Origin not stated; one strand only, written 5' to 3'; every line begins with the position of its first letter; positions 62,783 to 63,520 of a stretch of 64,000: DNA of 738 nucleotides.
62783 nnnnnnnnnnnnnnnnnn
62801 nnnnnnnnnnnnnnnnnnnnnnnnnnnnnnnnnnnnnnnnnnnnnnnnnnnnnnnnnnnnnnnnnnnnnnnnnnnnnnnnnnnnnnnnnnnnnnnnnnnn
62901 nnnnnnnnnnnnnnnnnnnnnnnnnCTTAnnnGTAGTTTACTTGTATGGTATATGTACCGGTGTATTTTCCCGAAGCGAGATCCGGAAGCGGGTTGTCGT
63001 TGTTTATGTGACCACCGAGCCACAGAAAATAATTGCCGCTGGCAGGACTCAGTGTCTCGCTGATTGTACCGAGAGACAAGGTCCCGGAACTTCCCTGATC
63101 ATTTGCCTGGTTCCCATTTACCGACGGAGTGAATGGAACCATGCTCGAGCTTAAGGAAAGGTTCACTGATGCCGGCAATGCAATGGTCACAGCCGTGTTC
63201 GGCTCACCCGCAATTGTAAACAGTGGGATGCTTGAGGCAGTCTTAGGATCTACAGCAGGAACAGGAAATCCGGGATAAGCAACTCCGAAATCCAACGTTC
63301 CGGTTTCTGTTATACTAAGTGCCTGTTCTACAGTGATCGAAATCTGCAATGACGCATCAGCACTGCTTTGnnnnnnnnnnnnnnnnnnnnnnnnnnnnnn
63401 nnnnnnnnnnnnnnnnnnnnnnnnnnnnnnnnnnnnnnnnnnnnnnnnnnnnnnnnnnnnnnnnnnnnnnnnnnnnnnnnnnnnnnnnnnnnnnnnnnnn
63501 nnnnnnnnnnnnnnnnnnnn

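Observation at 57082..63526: Candidate uncharacterised chaperone-usher-like surface-fibre system built on DUF4402 subunits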

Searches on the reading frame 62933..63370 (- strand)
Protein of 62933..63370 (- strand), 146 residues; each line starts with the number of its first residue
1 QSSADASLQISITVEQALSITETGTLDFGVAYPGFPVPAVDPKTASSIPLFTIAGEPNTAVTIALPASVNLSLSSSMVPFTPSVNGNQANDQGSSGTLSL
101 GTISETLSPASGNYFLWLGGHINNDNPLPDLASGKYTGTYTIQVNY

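Call 44: search_solved_structures(query=A3, max_evalue=10, show_alignments=4)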
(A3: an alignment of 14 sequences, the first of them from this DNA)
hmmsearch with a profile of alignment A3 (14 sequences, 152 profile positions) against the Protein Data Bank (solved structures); distinct sequences matched with E-value up to 10: 4.
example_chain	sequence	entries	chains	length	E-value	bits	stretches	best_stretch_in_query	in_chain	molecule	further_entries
5l7v_A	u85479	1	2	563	0.57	13.8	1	125-149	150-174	glycoside hydrolase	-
5l7r_A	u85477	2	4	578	0.58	13.7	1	125-149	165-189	glycoside hydrolase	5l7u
5dfk_A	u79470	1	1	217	1.1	12.9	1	36-124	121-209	Probable fimbrial chaperone EcpB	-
7s7q_A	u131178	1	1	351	1.2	12.7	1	7-47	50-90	Merozoite surface protein P41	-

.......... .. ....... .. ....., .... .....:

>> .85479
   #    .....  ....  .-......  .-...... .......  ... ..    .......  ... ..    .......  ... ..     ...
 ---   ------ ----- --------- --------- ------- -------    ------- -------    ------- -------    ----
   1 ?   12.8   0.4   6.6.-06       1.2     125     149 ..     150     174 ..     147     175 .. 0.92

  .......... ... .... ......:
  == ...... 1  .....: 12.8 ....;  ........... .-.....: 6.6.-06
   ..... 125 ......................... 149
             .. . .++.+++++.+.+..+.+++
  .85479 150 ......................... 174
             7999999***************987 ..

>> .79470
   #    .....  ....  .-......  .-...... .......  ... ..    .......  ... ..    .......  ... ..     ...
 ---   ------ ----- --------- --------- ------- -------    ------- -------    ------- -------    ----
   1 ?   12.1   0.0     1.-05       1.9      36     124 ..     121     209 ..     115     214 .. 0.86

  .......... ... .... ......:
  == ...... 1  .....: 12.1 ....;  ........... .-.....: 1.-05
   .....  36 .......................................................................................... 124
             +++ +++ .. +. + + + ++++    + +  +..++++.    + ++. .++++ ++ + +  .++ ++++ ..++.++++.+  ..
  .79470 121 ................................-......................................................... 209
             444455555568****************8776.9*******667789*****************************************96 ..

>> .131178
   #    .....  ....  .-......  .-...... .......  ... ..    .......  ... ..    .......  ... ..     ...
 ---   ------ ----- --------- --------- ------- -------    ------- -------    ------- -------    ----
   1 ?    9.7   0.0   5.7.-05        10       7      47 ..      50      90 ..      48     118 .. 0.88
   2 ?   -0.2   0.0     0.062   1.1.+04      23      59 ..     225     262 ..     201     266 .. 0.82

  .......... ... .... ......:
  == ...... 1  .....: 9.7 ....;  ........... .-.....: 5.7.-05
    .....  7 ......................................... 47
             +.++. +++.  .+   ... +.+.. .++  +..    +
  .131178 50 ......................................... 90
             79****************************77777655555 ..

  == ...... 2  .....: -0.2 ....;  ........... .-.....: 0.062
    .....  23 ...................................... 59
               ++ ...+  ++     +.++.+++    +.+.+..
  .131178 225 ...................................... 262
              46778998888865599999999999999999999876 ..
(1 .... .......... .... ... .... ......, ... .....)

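Call 46: search_protein_families(library=pfam, alignment_id=A3, max_evalue=1)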
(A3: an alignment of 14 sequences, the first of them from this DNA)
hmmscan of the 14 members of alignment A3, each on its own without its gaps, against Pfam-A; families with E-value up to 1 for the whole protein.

A. member 1, seq(146 aa): 2 families
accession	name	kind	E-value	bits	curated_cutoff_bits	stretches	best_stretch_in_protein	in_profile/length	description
PF14352.11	DUF4402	-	3.2e-10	41.2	25.2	1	51-146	49-129/129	Domain of unknown function (DUF4402)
PF05229.21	SCPU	-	0.043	14.6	22.4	1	6-74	3-66/138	Spore Coat Protein U domain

B. families by the number of members that match (of 14 scanned): 7 families
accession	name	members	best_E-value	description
PF14352.11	DUF4402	12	4.5e-21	Domain of unknown function (DUF4402)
PF14258.12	DUF4350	1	0.0051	Domain of unknown function (DUF4350)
PF10633.15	NPCBM_assoc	1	0.04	NPCBM-associated, NEW3 domain of alpha-galactosidase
PF05229.21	SCPU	1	0.043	Spore Coat Protein U domain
PF08194.17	DIM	1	0.13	DIM protein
PF01681.22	C6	1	0.23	C6 domain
PF16640.11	Big_3_5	1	0.73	Bacterial Ig-like domain (group 3)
